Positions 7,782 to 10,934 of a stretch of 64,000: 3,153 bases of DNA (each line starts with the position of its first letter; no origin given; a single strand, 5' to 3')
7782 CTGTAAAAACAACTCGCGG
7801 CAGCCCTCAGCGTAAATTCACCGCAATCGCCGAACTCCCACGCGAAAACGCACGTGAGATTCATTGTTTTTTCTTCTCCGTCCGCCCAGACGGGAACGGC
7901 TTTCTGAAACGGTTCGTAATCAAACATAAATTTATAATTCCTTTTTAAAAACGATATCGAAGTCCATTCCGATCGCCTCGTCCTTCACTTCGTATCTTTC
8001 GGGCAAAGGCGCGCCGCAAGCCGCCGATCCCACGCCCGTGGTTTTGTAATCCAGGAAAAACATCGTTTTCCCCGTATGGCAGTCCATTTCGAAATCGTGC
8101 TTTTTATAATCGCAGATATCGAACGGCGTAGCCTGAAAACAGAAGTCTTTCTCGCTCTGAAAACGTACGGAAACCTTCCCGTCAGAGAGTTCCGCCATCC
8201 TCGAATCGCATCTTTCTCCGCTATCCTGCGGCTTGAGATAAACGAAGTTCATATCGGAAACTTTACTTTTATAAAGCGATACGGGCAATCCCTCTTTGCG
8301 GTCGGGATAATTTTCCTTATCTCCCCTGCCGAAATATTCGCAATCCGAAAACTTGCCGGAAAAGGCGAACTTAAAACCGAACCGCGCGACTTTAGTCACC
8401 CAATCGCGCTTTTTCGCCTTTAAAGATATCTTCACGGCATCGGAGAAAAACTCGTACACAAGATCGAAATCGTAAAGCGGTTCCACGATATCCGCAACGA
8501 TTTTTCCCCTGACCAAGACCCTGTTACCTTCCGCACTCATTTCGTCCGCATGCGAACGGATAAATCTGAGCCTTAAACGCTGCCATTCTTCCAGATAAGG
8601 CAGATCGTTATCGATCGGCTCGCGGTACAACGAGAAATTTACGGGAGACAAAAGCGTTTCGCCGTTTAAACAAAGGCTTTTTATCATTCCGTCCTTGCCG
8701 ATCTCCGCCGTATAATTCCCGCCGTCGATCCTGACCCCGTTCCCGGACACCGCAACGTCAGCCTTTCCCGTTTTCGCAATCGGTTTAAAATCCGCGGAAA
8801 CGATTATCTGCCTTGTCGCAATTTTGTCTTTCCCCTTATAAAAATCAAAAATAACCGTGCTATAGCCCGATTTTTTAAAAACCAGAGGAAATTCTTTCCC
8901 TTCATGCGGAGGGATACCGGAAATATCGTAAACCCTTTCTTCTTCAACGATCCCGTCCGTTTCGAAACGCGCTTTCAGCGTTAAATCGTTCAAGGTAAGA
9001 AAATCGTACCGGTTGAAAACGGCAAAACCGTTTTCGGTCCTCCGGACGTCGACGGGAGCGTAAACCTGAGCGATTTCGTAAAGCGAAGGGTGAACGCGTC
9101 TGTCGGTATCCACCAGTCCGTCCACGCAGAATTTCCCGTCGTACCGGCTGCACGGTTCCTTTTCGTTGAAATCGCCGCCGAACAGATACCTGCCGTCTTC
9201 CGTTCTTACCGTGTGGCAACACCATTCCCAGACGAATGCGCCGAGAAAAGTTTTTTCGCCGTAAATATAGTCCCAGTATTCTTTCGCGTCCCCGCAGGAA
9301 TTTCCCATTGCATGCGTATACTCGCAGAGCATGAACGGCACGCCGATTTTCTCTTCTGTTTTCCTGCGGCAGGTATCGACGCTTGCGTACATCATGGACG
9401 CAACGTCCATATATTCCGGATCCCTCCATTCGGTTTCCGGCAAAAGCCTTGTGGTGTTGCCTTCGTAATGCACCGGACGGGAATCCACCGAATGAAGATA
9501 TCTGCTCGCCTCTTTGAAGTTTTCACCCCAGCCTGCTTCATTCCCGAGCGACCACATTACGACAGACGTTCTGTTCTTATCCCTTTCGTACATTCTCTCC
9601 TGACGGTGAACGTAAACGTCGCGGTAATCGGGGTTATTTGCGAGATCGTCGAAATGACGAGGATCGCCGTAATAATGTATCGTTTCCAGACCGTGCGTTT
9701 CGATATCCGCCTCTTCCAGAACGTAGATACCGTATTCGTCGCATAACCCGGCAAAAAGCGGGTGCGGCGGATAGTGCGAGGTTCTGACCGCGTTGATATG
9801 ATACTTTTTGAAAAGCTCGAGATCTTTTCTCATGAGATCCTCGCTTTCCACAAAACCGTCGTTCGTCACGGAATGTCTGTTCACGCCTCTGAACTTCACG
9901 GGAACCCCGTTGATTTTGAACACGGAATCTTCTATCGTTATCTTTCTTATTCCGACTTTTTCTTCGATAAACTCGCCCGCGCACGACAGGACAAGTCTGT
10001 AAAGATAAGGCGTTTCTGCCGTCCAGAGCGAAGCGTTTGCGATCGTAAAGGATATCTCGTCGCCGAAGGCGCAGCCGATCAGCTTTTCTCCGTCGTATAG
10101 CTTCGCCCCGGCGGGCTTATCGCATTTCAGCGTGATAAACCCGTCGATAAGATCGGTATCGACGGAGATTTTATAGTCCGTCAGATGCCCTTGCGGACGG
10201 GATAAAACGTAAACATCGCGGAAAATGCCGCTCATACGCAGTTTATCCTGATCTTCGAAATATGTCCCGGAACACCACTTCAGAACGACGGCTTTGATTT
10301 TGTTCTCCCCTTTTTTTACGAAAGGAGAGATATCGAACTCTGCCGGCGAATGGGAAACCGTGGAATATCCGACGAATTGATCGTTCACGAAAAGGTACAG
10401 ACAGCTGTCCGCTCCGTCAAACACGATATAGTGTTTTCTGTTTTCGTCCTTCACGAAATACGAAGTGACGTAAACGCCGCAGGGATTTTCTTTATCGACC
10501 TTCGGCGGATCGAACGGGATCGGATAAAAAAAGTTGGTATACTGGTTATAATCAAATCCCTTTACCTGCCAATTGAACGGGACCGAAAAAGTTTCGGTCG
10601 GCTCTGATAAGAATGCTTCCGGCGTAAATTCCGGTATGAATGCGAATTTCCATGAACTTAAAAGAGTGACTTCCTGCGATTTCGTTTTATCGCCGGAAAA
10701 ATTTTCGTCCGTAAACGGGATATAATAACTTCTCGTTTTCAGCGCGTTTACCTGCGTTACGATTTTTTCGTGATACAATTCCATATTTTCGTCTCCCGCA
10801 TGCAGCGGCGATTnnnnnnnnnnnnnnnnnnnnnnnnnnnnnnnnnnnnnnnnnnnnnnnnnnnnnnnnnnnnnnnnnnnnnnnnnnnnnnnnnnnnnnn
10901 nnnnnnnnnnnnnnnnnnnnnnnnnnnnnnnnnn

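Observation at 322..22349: A 12-gene, ~21.6-kb single-strand glycan-utilisation operon with an unusual enzyme mix under a divergent AraC regulator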

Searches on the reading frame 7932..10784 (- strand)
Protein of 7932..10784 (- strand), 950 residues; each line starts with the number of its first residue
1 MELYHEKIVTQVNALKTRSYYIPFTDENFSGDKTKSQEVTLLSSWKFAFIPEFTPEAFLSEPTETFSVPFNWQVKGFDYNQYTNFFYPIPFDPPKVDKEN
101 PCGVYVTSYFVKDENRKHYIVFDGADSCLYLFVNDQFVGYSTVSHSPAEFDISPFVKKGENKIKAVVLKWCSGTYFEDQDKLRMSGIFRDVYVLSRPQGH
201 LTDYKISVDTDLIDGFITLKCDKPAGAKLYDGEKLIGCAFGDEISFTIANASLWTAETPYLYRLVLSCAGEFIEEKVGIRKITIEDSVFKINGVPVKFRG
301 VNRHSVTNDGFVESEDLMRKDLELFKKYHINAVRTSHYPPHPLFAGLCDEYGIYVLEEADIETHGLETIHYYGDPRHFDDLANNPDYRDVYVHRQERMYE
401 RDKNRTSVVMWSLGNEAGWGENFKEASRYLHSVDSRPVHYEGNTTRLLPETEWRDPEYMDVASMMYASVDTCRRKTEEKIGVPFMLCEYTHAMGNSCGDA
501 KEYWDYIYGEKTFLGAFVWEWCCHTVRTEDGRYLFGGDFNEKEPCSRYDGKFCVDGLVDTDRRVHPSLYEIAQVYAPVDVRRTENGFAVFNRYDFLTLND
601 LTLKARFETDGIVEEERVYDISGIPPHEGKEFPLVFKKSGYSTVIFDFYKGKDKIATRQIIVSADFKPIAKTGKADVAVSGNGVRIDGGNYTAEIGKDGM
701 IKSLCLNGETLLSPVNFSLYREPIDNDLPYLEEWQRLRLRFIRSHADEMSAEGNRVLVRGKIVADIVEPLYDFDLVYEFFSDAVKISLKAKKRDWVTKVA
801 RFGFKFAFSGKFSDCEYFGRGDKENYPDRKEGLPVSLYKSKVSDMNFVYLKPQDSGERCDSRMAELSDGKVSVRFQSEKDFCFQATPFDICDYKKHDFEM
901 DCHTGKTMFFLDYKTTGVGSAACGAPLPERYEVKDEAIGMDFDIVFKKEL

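Call 4: search_protein_families(library=pfam, proteins=[window:7932-10784:-], max_evalue=0.01)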
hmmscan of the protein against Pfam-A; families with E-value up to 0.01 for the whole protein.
window:7932-10784:- (950 aa): 6 families
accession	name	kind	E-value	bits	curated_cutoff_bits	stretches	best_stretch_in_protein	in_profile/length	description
PF02836.23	Glyco_hydro_2_C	-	4e-74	249.9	21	1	282-579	1-301/302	Glycosyl hydrolases family 2, TIM barrel domain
PF02929.23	Bgal_small_N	-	7.9e-47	160.5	25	1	690-942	4-244/248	Beta galactosidase small chain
PF02837.24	Glyco_hydro_2_N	-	6.5e-34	117.7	28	1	44-197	7-169/169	Glycosyl hydrolases family 2, sugar binding domain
PF16353.11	LacZ_4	-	3e-06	27.9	27.3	1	588-639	2-52/87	Beta-galactosidase, domain 4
PF00703.27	Glyco_hydro_2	-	6.8e-06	27.2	23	1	240-280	68-109/109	Glycosyl hydrolases family 2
PF22666.2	Glyco_hydro_2_N2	-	0.0021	18.6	27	1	112-164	59-114/167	Glycosyl hydrolase 2 galactose-binding domain-like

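Call 57: search_protein_families(library=ncbifam, proteins=[window:7932-10784:-], max_evalue=0.001)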
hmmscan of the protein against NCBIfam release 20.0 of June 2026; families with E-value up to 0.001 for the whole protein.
window:7932-10784:- (950 aa): 11 families
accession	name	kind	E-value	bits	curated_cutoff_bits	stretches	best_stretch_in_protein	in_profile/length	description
NF052611.1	beta_gal_Bga2A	equivalog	6.9e-195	650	999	1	9-944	7-1004/1007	beta-galactosidase, LacZ type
NF007666.0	PRK10340.1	equivalog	3e-187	624.6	1284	1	4-945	4-998/1030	beta-galactosidase subunit alpha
NF007074.0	PRK09525.1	subfamily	6.6e-155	517.4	1221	2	244-920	292-999/1027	beta-galactosidase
NF041100.1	betagal_LacZ_Ttogales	equivalog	7.6e-151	504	2000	2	244-931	276-971/1090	beta-galactosidase LacZ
NF049891.1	Bet1-4galacdseBT4156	equivalog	8.2e-31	106.7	1700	1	64-606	45-580/946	exo-beta-1,4-galactosidase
NF007538.0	PRK10150.1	equivalog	4.8e-29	101.1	544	1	180-420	166-424/607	beta-glucuronidase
NF041462.1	GalA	equivalog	8.7e-25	87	900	2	245-359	249-370/763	beta-galactosidase GalA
NF041463.1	GalB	equivalog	9.7e-24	83.2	900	2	245-420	308-482/869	beta-galactosidase GalB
NF050095.1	BetGlucuronLacZ4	equivalog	5.5e-17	61.1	950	1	242-417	234-408/666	beta-glucuronidase LacZ4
NF049877.1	GlucurArabfur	equivalog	1.1e-09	36.5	1800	1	245-425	603-778/1400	beta-d-glucuronidase/beta-L-arabinofuranosidase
NF049890.1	Bet1-4galacdseBT4151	equivalog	1.8e-09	36.1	1500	1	250-438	288-473/952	exo-beta-1,4-galactosidase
